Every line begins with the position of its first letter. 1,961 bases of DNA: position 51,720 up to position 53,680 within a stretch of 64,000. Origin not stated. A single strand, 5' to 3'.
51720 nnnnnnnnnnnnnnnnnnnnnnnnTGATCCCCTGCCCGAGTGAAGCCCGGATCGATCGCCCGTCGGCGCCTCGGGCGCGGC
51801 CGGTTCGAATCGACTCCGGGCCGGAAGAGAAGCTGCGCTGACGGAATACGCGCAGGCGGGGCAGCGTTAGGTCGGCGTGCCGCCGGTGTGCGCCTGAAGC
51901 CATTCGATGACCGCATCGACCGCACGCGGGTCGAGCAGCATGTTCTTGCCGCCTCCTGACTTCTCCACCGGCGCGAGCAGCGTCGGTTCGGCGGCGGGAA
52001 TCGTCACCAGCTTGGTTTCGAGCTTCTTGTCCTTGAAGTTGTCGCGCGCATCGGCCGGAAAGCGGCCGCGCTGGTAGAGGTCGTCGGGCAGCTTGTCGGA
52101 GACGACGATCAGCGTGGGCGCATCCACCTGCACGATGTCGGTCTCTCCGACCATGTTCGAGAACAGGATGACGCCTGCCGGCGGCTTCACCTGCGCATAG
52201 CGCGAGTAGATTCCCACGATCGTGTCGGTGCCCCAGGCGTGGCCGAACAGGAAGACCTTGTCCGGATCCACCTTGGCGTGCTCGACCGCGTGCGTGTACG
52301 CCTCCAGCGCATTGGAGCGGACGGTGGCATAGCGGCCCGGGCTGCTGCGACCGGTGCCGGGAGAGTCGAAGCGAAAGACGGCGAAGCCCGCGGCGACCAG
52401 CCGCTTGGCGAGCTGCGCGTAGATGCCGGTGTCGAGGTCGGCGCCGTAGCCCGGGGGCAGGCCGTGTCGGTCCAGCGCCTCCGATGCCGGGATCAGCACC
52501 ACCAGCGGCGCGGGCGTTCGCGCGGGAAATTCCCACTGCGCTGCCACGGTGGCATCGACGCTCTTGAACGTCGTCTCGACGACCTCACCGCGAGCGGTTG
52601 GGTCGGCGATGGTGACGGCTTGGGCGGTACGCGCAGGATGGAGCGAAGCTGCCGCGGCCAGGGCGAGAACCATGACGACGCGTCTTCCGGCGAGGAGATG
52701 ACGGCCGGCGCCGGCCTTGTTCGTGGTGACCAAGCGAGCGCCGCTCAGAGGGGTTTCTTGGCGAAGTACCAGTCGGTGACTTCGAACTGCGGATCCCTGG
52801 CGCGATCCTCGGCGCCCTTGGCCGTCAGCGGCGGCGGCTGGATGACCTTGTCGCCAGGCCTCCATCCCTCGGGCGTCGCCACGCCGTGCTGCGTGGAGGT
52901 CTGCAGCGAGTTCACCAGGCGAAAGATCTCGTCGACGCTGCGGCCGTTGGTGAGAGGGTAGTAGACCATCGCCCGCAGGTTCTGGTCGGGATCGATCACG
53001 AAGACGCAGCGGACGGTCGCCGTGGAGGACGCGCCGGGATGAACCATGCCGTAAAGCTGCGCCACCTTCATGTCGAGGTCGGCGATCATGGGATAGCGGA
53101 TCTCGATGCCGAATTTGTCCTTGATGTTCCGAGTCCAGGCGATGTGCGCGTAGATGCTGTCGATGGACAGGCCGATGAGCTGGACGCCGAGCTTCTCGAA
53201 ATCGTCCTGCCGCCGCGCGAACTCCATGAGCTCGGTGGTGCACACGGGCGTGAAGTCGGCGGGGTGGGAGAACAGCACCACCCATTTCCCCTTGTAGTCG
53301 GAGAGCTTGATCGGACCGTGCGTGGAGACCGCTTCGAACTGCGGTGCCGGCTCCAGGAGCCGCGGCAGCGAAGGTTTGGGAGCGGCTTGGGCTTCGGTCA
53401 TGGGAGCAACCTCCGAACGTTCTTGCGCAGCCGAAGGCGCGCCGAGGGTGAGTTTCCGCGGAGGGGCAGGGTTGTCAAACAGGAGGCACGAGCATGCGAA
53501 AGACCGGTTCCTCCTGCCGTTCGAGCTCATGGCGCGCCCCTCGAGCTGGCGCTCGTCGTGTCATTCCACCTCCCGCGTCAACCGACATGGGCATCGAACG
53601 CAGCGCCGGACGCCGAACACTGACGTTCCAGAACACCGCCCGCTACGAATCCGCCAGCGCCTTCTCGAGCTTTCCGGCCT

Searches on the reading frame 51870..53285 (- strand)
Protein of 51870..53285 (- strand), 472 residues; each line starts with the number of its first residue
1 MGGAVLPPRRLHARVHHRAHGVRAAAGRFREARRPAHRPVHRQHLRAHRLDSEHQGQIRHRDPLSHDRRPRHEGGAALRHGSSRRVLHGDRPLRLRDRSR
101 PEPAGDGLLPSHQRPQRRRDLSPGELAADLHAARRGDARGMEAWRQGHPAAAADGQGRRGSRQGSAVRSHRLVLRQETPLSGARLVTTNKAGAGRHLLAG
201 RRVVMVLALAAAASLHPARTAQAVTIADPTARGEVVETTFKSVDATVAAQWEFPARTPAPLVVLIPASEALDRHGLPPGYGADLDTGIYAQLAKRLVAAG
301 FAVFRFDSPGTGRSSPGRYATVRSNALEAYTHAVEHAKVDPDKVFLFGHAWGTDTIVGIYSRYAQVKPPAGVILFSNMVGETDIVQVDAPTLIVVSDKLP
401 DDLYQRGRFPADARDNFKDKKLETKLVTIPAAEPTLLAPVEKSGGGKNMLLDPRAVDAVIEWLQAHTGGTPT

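Call 11: search_protein_families(library=pfam, proteins=[window:51870-53285:-], max_evalue=0.001)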
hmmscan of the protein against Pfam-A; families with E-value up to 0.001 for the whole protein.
window:51870-53285:- (472 aa): 2 families
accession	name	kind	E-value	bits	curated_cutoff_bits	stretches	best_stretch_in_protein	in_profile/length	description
PF12146.15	Hydrolase_4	-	7.9e-11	42.1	27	1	286-408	17-138/239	Serine aminopeptidase, S33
PF00561.26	Abhydrolase_1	-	5.1e-07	30.1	25.8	1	278-363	7-90/245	alpha/beta hydrolase fold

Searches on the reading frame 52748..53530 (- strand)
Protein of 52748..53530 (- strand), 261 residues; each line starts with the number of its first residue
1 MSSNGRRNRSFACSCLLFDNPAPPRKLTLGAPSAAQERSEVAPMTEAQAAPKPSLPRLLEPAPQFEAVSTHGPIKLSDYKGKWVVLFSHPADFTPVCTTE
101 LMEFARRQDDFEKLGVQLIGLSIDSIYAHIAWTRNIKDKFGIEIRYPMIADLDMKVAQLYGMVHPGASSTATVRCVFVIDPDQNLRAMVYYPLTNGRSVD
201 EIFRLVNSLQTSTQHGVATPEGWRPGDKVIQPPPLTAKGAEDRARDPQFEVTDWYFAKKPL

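Call 72: search_protein_families(library=pfam, proteins=[window:52748-53530:-], max_evalue=0.001)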
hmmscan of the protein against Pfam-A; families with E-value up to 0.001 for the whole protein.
window:52748-53530:- (261 aa): 3 families
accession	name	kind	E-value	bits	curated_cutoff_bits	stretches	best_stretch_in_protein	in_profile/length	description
PF00578.27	AhpC-TSA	-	1.5e-35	122.2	26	1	60-187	3-123/124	AhpC/TSA family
PF08534.16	Redoxin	-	2.3e-14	53.8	26.6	1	61-188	5-131/148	Redoxin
PF10417.14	1-cysPrx_C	-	7.5e-12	45.5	21.1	1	208-243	1-37/41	C-terminal domain of 1-Cys peroxiredoxin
